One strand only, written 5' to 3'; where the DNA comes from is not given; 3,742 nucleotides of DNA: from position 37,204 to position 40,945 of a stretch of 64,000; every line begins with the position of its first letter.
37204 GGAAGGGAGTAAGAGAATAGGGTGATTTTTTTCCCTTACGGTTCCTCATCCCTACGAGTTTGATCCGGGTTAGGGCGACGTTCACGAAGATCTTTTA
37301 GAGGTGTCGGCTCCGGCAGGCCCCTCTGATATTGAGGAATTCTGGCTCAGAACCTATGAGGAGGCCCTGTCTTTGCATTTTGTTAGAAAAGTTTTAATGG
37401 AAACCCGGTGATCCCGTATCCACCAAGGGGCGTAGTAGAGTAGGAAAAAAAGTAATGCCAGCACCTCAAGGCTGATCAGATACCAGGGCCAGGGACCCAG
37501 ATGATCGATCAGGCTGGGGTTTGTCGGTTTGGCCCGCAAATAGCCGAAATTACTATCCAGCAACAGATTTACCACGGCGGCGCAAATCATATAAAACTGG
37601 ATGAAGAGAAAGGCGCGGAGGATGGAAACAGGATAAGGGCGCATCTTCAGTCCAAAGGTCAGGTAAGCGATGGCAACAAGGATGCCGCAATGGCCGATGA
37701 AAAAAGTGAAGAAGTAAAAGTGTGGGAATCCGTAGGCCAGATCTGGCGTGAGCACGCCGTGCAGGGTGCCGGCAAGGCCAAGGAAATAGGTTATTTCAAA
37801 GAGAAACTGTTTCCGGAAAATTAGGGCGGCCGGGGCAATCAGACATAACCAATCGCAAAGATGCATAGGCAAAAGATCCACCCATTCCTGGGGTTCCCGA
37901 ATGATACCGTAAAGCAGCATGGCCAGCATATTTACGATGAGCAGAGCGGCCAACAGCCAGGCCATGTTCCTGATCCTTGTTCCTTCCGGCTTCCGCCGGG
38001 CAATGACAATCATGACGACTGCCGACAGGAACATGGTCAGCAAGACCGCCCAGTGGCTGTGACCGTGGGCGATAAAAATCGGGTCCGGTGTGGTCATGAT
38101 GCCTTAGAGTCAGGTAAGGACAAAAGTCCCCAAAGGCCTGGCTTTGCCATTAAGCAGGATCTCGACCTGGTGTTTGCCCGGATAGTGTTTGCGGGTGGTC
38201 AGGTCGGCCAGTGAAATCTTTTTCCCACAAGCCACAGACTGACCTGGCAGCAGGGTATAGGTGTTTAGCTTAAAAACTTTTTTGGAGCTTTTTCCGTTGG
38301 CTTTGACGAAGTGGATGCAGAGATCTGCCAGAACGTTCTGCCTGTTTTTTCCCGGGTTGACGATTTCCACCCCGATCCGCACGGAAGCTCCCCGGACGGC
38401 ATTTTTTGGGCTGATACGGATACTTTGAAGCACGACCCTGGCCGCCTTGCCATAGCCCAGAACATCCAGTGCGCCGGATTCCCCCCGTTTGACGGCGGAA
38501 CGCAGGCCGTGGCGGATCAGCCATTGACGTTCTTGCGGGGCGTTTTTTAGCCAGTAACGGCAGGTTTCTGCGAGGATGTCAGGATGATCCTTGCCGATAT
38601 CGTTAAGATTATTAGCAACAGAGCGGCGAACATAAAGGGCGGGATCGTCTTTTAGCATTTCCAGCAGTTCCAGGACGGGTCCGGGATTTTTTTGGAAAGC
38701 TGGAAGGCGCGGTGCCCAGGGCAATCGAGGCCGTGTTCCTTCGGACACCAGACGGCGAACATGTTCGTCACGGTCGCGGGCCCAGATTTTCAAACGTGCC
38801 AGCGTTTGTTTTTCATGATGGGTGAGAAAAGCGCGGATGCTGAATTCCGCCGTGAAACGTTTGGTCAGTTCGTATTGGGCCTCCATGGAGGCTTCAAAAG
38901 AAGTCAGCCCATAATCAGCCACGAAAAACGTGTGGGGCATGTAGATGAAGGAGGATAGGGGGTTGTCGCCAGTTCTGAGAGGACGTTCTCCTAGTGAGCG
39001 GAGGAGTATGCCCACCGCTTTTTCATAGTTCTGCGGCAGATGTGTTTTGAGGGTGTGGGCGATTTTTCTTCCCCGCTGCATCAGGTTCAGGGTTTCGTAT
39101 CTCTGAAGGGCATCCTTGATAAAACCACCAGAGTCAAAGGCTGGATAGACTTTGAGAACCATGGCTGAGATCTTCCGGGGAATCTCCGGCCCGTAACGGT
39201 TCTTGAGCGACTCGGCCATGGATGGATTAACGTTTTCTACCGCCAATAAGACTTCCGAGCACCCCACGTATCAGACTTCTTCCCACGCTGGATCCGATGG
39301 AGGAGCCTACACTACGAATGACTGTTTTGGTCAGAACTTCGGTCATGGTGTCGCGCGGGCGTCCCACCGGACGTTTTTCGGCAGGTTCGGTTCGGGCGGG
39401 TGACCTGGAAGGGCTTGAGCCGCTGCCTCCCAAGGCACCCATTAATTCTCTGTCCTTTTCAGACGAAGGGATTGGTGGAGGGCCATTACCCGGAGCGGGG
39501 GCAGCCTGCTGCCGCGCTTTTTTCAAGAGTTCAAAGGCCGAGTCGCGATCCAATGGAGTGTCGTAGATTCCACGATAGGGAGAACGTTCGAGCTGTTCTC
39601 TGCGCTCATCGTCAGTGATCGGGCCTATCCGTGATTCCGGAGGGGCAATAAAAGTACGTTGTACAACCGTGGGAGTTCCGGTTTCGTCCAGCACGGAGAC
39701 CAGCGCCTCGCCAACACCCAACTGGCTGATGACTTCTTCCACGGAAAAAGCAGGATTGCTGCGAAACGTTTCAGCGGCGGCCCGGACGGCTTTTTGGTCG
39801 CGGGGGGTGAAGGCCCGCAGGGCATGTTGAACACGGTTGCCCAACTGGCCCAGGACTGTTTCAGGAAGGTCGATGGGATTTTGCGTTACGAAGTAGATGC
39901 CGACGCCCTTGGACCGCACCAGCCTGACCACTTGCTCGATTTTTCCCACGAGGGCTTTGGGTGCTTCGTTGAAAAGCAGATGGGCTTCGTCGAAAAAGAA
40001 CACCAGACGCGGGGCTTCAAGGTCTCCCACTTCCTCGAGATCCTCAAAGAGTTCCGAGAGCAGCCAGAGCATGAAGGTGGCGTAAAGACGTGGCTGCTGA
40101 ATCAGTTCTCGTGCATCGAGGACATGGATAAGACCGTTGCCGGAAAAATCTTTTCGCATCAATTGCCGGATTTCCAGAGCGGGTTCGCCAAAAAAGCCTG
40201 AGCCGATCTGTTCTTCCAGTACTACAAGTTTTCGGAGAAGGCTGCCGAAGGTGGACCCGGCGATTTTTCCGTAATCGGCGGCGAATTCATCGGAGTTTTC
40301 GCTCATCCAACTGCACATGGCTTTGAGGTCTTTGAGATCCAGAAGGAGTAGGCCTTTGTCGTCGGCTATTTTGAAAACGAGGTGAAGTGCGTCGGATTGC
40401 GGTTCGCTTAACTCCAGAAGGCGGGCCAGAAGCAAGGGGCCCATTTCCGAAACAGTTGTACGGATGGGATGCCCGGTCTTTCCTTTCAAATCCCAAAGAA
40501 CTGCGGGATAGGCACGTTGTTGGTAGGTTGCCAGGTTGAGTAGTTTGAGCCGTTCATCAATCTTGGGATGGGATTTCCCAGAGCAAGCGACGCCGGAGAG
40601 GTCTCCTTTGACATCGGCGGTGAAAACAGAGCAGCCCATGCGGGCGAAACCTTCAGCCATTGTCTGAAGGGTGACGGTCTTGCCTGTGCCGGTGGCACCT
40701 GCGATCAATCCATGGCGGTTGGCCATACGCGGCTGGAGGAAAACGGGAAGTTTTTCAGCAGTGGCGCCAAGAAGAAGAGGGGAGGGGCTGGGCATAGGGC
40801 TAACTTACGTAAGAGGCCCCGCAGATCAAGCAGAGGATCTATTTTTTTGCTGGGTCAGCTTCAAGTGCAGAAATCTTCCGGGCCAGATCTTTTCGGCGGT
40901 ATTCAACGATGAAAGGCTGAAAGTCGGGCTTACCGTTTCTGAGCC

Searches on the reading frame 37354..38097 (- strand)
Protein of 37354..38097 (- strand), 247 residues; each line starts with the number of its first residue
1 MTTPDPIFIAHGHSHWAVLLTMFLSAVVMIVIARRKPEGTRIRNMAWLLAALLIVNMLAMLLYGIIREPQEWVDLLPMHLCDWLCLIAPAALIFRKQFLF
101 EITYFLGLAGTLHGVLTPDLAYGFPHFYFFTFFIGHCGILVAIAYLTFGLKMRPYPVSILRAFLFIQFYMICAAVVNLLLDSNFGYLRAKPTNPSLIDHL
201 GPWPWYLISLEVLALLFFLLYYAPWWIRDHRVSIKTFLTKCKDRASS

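Call 43: search_protein_families(library=pfam, proteins=[window:37354-38097:-], max_evalue=0.001)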
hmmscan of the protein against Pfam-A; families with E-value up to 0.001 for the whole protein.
window:37354-38097:- (247 aa): 1 family
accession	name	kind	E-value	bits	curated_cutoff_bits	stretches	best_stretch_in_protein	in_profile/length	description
PF14808.11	TMEM164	-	5.4e-49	167.1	25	1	12-222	3-217/217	TMEM164 family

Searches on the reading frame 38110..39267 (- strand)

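Call 43: search_protein_families(library=pfam, proteins=[window:38110-39267:-], max_evalue=0.001)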
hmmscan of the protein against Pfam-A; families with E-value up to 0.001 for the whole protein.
window:38110-39267:- (385 aa): 1 family
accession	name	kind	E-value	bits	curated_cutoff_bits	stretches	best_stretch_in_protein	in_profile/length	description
PF08713.17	DNA_alkylation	-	0.00074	19.7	21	0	143-233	110-191/213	DNA alkylation repair enzyme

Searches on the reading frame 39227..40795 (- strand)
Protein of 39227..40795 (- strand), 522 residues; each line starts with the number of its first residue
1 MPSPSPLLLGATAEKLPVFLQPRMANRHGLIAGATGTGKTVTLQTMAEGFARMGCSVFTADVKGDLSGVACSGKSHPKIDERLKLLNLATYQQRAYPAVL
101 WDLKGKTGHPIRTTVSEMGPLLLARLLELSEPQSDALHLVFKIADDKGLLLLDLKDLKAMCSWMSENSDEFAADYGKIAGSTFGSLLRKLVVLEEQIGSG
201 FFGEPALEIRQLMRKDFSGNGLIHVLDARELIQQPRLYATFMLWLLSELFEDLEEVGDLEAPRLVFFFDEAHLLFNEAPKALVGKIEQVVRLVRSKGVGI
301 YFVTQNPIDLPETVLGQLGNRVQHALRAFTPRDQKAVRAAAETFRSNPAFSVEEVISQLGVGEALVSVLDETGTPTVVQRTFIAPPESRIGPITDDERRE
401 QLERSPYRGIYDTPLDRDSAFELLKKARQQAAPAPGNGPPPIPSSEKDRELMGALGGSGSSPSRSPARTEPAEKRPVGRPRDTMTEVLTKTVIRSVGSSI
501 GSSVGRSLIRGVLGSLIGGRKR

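Call 43: search_protein_families(library=pfam, proteins=[window:39227-40795:-], max_evalue=0.001)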
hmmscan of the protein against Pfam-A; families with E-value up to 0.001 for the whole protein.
window:39227-40795:- (522 aa): 4 families
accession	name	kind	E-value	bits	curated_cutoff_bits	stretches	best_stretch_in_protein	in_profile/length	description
PF05872.18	HerA_C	-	9.7e-212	704.5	22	1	10-522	5-502/502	Helicase HerA-like C-terminal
PF01935.23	DUF87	-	1e-06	29.5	23.2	1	12-145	8-124/220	Helicase HerA, central domain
PF01580.24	FtsK_SpoIIIE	-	1.2e-05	25.3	24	1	15-46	28-59/221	FtsK/SpoIIIE family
PF13401.12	AAA_22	-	0.00021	22.1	27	0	26-61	5-40/130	AAA domain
